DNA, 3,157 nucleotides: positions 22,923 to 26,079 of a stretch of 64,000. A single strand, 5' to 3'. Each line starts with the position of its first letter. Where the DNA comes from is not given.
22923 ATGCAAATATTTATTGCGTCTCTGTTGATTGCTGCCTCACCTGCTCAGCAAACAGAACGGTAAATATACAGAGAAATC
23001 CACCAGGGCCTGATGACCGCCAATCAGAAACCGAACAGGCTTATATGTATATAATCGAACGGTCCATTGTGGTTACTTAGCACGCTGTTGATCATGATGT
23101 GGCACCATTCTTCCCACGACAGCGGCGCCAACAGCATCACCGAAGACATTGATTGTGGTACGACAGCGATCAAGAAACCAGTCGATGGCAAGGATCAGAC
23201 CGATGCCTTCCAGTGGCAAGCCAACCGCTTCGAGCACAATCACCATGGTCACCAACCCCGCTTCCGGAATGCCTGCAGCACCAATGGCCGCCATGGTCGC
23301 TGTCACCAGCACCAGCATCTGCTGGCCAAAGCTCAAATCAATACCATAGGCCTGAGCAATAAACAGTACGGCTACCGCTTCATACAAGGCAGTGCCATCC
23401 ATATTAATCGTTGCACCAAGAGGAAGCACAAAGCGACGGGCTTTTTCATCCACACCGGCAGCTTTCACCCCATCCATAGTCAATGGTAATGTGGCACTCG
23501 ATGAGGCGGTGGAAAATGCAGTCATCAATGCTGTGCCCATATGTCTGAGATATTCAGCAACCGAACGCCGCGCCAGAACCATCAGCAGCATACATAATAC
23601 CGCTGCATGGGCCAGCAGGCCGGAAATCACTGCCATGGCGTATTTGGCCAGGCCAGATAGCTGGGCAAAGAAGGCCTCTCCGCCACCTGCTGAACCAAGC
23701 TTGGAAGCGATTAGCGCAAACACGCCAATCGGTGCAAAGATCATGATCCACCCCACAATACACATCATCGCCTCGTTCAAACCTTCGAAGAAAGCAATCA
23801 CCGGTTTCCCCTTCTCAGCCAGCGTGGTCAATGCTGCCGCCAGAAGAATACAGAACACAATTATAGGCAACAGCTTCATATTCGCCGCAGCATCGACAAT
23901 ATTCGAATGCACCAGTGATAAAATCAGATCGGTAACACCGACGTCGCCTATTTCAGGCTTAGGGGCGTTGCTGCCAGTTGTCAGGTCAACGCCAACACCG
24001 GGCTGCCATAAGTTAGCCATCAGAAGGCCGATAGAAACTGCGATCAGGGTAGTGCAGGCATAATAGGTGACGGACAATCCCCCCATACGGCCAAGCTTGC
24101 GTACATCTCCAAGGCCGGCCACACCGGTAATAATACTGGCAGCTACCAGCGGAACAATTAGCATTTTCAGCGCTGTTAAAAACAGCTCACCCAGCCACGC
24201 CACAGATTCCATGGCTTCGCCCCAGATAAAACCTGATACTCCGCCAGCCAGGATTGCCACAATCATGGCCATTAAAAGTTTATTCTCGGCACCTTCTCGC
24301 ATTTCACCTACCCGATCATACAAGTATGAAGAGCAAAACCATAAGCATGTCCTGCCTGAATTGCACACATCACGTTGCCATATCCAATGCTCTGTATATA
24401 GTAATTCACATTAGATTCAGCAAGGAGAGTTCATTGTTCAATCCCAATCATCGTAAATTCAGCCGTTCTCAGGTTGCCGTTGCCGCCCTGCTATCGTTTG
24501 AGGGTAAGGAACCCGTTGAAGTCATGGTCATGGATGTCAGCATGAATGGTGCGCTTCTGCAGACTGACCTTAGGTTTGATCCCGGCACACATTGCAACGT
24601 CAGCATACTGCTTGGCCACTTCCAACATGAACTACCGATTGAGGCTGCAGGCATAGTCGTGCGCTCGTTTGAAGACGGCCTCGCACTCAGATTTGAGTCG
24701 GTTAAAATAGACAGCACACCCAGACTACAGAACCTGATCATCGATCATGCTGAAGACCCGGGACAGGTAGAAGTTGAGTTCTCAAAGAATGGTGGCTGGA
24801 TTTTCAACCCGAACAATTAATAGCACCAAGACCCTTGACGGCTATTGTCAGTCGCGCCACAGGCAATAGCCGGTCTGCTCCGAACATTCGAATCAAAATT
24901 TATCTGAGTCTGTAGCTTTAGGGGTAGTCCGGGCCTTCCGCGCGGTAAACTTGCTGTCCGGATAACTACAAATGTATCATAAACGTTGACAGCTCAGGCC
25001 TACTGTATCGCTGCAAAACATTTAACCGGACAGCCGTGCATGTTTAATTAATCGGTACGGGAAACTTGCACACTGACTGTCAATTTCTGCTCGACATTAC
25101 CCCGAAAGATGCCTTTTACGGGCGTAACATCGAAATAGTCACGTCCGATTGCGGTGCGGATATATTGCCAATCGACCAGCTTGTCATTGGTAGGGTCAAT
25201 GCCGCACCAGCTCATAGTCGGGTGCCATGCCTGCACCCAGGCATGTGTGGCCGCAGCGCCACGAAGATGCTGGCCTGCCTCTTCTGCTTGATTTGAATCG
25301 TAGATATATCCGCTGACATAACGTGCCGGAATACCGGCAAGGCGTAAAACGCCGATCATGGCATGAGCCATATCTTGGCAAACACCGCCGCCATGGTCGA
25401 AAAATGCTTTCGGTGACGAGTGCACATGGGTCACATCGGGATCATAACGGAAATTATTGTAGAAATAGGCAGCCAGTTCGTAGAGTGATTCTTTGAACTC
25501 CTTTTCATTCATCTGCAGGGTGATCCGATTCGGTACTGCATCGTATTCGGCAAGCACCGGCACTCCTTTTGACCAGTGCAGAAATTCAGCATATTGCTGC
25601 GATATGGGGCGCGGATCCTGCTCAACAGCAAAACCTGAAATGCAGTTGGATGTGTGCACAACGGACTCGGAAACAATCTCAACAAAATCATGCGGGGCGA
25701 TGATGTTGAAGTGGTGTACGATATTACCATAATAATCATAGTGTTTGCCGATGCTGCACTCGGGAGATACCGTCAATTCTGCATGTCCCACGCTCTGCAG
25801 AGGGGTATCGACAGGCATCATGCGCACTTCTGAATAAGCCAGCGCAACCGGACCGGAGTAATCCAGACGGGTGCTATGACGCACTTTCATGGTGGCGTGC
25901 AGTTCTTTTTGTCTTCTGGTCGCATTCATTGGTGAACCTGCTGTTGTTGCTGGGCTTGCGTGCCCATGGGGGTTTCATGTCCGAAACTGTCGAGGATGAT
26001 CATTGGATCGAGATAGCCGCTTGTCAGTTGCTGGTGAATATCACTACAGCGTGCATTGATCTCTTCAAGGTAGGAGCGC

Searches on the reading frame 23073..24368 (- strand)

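Call 31: search_protein_families(library=pfam, proteins=[window:23073-24368:-])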
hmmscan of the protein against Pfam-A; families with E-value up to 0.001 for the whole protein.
window:23073-24368:- (431 aa): 1 family
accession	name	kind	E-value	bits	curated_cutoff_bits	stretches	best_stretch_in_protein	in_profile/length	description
PF00375.23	SDF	-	5.2e-125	417.9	27.9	1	31-420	1-386/387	Sodium:dicarboxylate symporter family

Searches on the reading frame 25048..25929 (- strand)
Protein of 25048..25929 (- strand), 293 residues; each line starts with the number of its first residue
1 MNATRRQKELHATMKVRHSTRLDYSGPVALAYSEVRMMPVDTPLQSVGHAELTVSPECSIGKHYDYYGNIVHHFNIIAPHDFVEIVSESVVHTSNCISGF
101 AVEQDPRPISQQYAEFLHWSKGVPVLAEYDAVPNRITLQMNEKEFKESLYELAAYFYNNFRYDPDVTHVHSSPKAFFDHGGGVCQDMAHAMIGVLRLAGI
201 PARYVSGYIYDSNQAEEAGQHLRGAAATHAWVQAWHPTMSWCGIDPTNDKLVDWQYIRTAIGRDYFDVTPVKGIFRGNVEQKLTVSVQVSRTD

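Call 31: search_protein_families(library=pfam, proteins=[window:25048-25929:-])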
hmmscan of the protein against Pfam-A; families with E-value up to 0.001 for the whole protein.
window:25048-25929:- (293 aa): 2 families
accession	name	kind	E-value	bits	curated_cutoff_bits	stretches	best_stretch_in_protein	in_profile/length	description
PF01841.26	Transglut_core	-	5.3e-22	78.6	23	1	141-246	12-108/108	Transglutaminase-like superfamily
PF08379.15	Bact_transglu_N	-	5.4e-20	72.3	27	1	15-91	2-79/80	Bacterial transglutaminase-like N-terminal region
